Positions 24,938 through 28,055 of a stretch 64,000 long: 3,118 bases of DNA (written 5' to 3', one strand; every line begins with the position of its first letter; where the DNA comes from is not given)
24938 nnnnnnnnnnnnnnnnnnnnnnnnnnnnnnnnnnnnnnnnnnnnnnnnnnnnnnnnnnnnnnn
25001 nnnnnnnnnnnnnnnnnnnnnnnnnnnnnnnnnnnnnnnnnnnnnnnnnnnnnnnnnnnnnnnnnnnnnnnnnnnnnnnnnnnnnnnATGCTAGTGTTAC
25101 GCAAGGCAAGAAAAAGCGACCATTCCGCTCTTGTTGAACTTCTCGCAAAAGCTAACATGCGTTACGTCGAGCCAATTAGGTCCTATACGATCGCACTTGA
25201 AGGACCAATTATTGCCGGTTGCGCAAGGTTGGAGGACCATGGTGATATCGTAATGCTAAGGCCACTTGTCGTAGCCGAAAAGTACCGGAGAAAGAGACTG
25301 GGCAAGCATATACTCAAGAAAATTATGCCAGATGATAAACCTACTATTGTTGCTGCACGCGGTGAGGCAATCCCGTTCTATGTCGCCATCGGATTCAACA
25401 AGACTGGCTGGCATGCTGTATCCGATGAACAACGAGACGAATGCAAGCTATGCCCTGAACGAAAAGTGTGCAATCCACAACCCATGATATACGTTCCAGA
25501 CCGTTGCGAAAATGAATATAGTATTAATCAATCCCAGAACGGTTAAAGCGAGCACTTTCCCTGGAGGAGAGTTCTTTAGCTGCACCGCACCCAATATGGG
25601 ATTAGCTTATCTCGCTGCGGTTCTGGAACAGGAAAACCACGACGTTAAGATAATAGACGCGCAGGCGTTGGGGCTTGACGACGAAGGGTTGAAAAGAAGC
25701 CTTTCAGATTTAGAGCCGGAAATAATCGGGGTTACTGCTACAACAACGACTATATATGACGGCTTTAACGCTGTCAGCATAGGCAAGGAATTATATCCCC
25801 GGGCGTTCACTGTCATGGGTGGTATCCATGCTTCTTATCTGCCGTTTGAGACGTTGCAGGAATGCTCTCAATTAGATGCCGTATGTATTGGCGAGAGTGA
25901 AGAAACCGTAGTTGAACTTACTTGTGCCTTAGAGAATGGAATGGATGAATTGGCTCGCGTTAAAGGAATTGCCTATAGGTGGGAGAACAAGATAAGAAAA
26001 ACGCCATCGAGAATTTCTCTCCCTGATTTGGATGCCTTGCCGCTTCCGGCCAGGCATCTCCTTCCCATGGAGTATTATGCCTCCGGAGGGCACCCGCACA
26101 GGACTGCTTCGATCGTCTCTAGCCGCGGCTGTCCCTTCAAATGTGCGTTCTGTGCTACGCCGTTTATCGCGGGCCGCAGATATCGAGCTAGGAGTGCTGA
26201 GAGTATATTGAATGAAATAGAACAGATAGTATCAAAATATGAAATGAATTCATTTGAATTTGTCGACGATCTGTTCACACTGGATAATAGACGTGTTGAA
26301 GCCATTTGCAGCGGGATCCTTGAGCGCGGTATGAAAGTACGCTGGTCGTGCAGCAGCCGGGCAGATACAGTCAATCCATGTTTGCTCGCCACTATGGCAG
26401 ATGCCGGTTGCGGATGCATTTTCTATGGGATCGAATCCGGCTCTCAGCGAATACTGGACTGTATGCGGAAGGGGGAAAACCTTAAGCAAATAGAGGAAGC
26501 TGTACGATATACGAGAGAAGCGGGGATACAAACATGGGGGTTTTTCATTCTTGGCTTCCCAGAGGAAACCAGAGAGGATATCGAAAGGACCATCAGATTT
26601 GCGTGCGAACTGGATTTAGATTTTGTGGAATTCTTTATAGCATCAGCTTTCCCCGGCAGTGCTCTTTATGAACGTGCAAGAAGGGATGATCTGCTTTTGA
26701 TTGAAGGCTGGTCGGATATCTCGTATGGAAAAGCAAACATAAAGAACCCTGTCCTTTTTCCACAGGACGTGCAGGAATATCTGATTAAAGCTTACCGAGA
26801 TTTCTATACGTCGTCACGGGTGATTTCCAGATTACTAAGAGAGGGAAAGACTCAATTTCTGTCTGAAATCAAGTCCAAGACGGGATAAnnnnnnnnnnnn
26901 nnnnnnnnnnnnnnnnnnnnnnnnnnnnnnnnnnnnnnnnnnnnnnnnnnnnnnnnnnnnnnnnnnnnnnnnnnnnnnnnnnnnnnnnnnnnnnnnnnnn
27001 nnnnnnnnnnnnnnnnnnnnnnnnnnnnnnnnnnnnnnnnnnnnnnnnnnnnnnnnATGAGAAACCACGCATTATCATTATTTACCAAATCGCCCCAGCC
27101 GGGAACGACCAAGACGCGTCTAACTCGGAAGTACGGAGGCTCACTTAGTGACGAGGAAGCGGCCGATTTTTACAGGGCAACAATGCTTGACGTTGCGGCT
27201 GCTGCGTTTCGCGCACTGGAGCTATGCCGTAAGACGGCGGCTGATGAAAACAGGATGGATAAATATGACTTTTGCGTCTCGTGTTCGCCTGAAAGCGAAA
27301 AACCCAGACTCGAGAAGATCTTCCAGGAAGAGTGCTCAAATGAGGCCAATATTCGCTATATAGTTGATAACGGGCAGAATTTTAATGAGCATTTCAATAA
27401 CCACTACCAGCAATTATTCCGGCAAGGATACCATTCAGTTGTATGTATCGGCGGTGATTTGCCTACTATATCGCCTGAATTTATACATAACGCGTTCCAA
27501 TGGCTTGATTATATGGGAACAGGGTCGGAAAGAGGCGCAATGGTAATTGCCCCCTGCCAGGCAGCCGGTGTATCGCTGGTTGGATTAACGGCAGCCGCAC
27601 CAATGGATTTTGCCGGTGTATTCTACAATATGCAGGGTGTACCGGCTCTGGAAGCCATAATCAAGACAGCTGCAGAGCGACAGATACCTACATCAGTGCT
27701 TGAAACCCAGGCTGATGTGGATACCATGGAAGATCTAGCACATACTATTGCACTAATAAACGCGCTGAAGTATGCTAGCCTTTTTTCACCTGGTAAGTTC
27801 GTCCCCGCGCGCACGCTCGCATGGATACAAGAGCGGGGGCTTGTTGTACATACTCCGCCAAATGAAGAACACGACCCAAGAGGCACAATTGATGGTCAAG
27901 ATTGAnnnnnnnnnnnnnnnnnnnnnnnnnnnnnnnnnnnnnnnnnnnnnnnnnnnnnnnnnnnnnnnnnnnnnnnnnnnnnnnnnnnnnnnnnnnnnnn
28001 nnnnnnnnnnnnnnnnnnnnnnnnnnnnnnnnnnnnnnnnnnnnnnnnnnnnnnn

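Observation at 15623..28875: Candidate undescribed pathway: 11 translationally coupled genes mixing Mo/W-bisPGD enzymes with three radical-SAM classes, an HdrD-like CCG protein, GNAT, DUF2064 and ferredoxin-DUF169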

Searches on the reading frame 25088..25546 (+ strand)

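Call 5: search_protein_families(library=pfam, proteins=[window:25088-25546:+], max_evalue=0.01)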
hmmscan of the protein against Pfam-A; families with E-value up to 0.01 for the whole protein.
window:25088-25546:+ (152 aa): 3 families
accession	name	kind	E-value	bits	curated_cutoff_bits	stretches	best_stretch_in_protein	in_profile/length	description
PF13508.13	Acetyltransf_7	-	9.6e-07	29.5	27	1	35-104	7-83/84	Acetyltransferase (GNAT) domain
PF13673.13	Acetyltransf_10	-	7.1e-06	26.5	23.6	1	33-107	33-111/128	Acetyltransferase (GNAT) domain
PF00583.31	Acetyltransf_1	-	9.7e-05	23.1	20.7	1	31-80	33-85/116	Acetyltransferase (GNAT) family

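Call 6: search_protein_families(library=ncbifam, proteins=[window:25088-25546:+], max_evalue=0.01)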
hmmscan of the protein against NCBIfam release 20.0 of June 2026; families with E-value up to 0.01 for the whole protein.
window:25088-25546:+ (152 aa): 3 families
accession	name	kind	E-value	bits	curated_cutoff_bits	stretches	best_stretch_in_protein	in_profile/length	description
NF005840.0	PRK07757.1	equivalog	2.3e-08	34.1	154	1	17-134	28-149/153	N-acetyltransferase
NF040501.1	resist_ArsN2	equivalog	2.9e-07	30.2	125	1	17-113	7-111/133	arsenic resistance N-acetyltransferase ArsN2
NF005921.0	PRK07922.1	equivalog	0.0026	17.4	180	1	16-112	31-127/170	amino-acid N-acetyltransferase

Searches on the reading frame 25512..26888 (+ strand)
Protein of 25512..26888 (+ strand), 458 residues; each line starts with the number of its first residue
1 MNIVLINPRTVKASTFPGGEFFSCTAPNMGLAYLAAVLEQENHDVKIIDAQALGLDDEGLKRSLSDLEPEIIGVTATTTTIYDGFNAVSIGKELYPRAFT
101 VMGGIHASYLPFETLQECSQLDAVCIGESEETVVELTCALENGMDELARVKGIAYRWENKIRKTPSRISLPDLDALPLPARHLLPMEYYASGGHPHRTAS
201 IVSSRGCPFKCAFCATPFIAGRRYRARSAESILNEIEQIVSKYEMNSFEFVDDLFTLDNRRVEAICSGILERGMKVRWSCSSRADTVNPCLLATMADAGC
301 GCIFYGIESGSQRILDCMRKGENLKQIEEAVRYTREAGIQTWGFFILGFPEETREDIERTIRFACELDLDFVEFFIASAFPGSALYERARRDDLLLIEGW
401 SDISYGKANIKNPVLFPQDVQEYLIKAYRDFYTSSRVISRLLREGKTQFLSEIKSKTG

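Call 5: search_protein_families(library=pfam, proteins=[window:25512-26888:+], max_evalue=0.01)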
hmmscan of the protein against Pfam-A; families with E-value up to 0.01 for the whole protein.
window:25512-26888:+ (458 aa): 2 families
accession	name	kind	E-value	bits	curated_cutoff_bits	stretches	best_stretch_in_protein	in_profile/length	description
PF04055.27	Radical_SAM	-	4.3e-24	86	29.5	1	201-364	1-166/166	Radical SAM superfamily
PF02310.24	B12-binding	-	1.1e-19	70.9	32.1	1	26-136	12-120/121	B12 binding domain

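Call 6: search_protein_families(library=ncbifam, proteins=[window:25512-26888:+], max_evalue=0.01)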
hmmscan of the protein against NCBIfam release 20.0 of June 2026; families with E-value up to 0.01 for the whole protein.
window:25512-26888:+ (458 aa): 36 families (the best 25 are shown)
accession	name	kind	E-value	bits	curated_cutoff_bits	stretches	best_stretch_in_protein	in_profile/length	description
TIGR03471.1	HpnJ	equivalog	3.1e-65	220.9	577.6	1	31-444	37-445/472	hopanoid biosynthesis associated radical SAM protein HpnJ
TIGR02026.1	BchE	equivalog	5.2e-65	220.2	481.35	1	18-438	12-434/497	magnesium-protoporphyrin IX monomethyl ester anaerobic oxidative cyclase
NF050148.1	rSAM_ApyD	equivalog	1.1e-59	202.5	750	1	26-363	23-362/645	RiPP biosynthesis radical SAM protein ApyD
NF038361.1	rSAM_Sden_1168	equivalog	1.7e-45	155.7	575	1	27-411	84-495/560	Sden_1168 family B12-binding radical SAM P-methyltransferase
TIGR04479.1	bcpD_PhpK_rSAM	subfamily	2.9e-42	144.7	600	1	24-371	68-413/504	PhpK family radical SAM P-methyltransferase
TIGR04014.1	B12_SAM_MJ_0865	equivalog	4.5e-38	131.2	360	1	100-388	71-357/434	methyl-coenzyme M reductase glutamine C-methyltransferase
TIGR04072.2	rSAM_ladder_B12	equivalog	3.1e-37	128.3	360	1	29-395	19-378/443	lipid biosynthesis B12-binding/radical SAM protein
TIGR04385.1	B12_rSAM_cofa1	equivalog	9.2e-37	127.3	450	1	29-363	21-360/438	B12 lower ligand biosynthesis radical SAM protein BzaD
TIGR03975.1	rSAM_ocin_1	subfamily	5.1e-36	124.3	281.85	1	62-361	122-424/606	RiPP maturation radical SAM C-methyltransferase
NF033070.1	rSAM_AprD4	equivalog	7.4e-35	120.7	500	1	168-390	165-391/456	AprD4 family radical SAM diol-dehydratase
TIGR04013.1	B12_SAM_MJ_1487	hypoth_equivalog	3.7e-34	118.2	251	1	30-366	12-332/382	TIGR04013 family B12-binding domain/radical SAM domain-containing protein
TIGR04367.1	HpnR_B12_rSAM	equivalog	2.1e-33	115.6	650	1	29-390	23-374/490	hopanoid C-3 methylase HpnR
TIGR04295.1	B12_rSAM_oligo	hypoth_equivalog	3.5e-30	105.1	400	1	4-316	3-310/422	TIGR04295 family B12-binding domain-containing radical SAM protein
NF033712.0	B12_rSAM_KedN5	subfamily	5e-23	81.2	700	1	33-355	22-358/624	KedN5 family methylcobalamin-dependent radical SAM C-methyltransferase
NF045585.1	rSAM_slr0320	equivalog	6.1e-21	74.5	775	1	94-369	135-411/511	photosystem II high light acclimation radical SAM protein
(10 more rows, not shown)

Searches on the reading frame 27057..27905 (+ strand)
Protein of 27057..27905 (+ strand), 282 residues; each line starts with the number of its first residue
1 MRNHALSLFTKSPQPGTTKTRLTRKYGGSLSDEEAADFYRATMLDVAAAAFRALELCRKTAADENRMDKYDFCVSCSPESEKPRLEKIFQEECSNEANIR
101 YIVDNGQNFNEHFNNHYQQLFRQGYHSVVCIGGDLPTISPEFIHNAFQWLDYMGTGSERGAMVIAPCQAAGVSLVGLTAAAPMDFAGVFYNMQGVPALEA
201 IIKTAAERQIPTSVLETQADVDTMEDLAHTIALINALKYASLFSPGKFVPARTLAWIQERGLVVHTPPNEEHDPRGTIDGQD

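Call 5: search_protein_families(library=pfam, proteins=[window:27057-27905:+], max_evalue=0.01)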
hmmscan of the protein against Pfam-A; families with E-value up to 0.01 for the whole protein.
window:27057-27905:+ (282 aa): 1 family
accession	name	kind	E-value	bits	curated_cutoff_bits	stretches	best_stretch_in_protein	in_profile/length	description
PF09837.15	DUF2064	-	5.4e-13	49.3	25.8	1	74-191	15-119/120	Uncharacterized protein conserved in bacteria (DUF2064)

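Call 6: search_protein_families(library=ncbifam, proteins=[window:27057-27905:+], max_evalue=0.01)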
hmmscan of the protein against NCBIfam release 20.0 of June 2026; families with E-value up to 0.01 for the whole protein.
window:27057-27905:+ (282 aa): 2 families
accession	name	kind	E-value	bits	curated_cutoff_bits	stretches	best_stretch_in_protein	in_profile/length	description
TIGR04282.1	glyco_like_cofC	hypoth_equivalog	2.8e-26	92.4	134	1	7-227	2-189/189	TIGR04282 family arsenosugar biosynthesis glycosyltransferase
TIGR03552.1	F420_cofC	equivalog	4e-08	33.1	105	1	19-233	13-190/196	2-phospho-L-lactate guanylyltransferase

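Call 40: search_solved_structures(query=window:27057-27905:+, max_evalue=1)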
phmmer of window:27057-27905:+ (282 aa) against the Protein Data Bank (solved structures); distinct sequences matched with E-value up to 1: 1.
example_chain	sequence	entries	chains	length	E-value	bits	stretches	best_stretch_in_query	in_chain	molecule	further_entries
3cgx_A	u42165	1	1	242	0.00018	24.1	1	103-177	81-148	Putative nucleotide-diphospho-sugar transferase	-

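Call 88: search_protein_families(library=pfam, proteins=[window:27057-27905:+], max_evalue=1)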
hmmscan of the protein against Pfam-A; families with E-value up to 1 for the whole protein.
window:27057-27905:+ (282 aa): 1 family
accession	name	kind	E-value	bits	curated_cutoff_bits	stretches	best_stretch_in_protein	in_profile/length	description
PF09837.15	DUF2064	-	5.4e-13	49.3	25.8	1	74-191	15-119/120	Uncharacterized protein conserved in bacteria (DUF2064)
